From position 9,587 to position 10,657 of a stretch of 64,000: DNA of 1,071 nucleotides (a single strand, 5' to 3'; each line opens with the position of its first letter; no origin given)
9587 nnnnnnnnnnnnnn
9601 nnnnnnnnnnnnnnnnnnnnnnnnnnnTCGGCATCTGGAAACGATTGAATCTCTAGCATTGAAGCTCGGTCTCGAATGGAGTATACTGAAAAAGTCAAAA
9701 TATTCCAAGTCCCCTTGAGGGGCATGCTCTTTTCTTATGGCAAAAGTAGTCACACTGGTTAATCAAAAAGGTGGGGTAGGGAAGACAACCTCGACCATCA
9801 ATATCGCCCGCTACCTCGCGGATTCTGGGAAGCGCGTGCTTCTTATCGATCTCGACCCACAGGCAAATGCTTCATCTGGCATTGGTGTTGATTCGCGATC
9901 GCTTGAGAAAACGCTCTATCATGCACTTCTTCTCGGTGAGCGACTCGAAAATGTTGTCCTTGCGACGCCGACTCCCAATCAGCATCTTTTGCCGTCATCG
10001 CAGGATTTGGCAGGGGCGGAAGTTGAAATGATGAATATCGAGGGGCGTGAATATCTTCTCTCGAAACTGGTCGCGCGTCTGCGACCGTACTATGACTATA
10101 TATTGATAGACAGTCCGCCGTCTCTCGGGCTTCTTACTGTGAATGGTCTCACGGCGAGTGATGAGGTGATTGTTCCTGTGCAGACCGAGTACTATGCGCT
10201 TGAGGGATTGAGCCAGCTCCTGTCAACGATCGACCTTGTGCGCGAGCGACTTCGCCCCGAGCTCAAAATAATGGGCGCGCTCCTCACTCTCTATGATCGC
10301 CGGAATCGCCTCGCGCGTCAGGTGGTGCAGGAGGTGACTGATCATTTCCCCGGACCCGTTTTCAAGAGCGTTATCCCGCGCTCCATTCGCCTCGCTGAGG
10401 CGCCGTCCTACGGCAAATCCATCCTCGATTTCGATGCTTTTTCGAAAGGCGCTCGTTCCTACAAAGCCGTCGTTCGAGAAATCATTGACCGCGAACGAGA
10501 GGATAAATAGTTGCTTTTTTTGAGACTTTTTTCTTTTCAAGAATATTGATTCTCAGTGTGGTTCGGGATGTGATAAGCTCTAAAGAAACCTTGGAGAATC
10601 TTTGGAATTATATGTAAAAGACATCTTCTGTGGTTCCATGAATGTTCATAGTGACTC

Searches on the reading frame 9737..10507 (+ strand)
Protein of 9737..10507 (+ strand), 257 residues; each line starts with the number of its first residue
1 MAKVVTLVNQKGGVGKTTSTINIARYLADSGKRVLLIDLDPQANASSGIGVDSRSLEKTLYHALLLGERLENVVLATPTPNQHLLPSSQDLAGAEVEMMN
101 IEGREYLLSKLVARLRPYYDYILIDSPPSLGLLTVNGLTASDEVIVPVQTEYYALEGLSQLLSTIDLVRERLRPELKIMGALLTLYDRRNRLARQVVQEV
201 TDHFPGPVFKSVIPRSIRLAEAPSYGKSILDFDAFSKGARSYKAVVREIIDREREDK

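Call 3: search_protein_families(library=pfam, proteins=[window:9737-10507:+], max_evalue=1)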
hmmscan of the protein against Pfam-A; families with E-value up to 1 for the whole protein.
window:9737-10507:+ (257 aa): 18 families
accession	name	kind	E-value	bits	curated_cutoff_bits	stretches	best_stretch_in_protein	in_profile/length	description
PF13614.12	AAA_31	-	5e-64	215.9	27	1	3-178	2-177/177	AAA domain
PF01656.29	CbiA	-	6.7e-29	100.8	25.4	1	5-229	1-125/125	CobQ/CobB/MinD/ParA nucleotide binding domain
PF09140.17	MipZ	-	6.6e-11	42.4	20.7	1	4-160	2-141/262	ATPase MipZ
PF06564.18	CBP_BcsQ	-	1.5e-08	34.9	21.3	1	3-154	2-151/234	Cellulose biosynthesis protein BcsQ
PF00142.24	Fer4_NifH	-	1.8e-08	34.6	25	1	10-47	7-44/271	4Fe-4S iron sulfur cluster binding proteins, NifH/frxC family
PF10609.15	ParA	-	3.2e-08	33.8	27.1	1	3-40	4-41/246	NUBPL iron-transfer P-loop NTPase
PF02374.21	ArsA_ATPase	-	5.6e-08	32.8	24.3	1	7-50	5-48/305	Anion-transporting ATPase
PF07015.17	VirC1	-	5.6e-05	23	24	1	3-40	2-39/231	VirC1 protein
PF00448.28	SRP54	-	0.011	15.9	22.7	1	12-40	10-38/196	SRP54-type protein, GTPase domain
PF16575.11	CLP1_P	-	0.016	15.5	26.6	1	13-43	4-34/188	mRNA cleavage and polyadenylation factor CLP1 P-loop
PF03029.23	ATP_bind_1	-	0.039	14.2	27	1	13-44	6-37/240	Conserved hypothetical ATP binding protein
PF03308.22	MeaB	-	0.043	13.3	23.1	1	12-48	42-78/273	Methylmalonyl Co-A mutase-associated GTPase MeaB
PF16572.11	HlyD_D4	-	0.052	13.9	26.4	1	146-173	10-37/55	Long alpha hairpin domain of cation efflux system protein, CusB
PF13604.12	AAA_30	-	0.073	13.2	27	1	5-63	20-80/191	AAA domain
PF08445.16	FR47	-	0.079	13.4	22.1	1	163-203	8-49/86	FR47-like protein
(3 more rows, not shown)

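Call 4: search_protein_families(library=ncbifam, proteins=[window:9737-10507:+], max_evalue=0.01)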
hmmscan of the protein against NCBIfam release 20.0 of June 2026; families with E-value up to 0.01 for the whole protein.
window:9737-10507:+ (257 aa): 32 families (the best 25 are shown)
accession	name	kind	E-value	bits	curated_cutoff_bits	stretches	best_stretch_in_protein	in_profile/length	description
NF041546.1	ParA_partition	equivalog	1.2e-31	109.8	180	2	4-48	1-45/203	ParA family partition ATPase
TIGR03453.1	partition_RepA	equivalog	1e-27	97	348.45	1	3-232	105-353/387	plasmid partitioning protein RepA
NF041283.1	PrgP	equivalog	9.4e-27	94.1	400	1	1-232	1-241/297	ParA superfamily DNA segregation protein PrgP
TIGR01969.1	minD_arch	subfamily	1.2e-20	73.7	201.75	1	4-255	2-236/251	cell division ATPase MinD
NF010443.0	PRK13869.1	subfamily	6.2e-20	71.3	446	1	3-168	122-302/405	plasmid-partitioning protein RepA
NF010259.0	PRK13705.1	equivalog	3.1e-16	59.3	725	1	3-167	107-290/388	plasmid-partitioning protein SopA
TIGR01968.1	minD_bact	equivalog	1.9e-15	56.9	212.9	1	2-248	1-235/261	septum site-determining protein MinD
TIGR03371.1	cellulose_yhjQ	equivalog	3.8e-15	56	157.85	1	3-243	2-235/246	cellulose biosynthesis protein BcsQ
NF047398.1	AAA_KGGVGR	domain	1.2e-12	48.6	90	1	3-127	3-150/190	KGGVGR-motif variant AAA ATPase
NF008079.0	PRK10818.1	equivalog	1.7e-10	40.7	508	1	1-254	1-251/270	septum site-determining protein MinD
TIGR01007.1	eps_fam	subfamily_domain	3.5e-10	39.8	108.05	1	3-130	18-138/204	polysaccharide biosynthesis tyrosine autokinase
TIGR01287.1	nifH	equivalog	2.7e-09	36.7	394.35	1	10-49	7-46/275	nitrogenase iron protein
NF009701.0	PRK13230.1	subfamily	3.2e-08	32.9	350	1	8-49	6-47/291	nitrogenase reductase-like protein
TIGR00345.1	GET3_arsA_TRC40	subfamily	5.1e-08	32.8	135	1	8-47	2-41/299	TRC40/GET3/ArsA family transport-energizing ATPase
TIGR03018.1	pepcterm_TyrKin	hypoth_equivalog_domain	7.2e-08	32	230.65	1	12-166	45-197/207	XrtA-associated tyrosine autokinase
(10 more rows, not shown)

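Call 69: search_protein_families(library=padloc, proteins=[window:9737-10507:+], max_evalue=0.001)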
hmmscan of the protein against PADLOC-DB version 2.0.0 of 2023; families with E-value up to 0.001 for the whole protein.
window:9737-10507:+ (257 aa): 2 families
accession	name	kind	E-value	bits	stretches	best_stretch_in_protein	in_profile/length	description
PDLC04559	PDC-M28B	-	1.3e-09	35.7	1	4-40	130-166/438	-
PDLC04560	PDC-M28B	-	3.9e-06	24.5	1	3-50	15-59/327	-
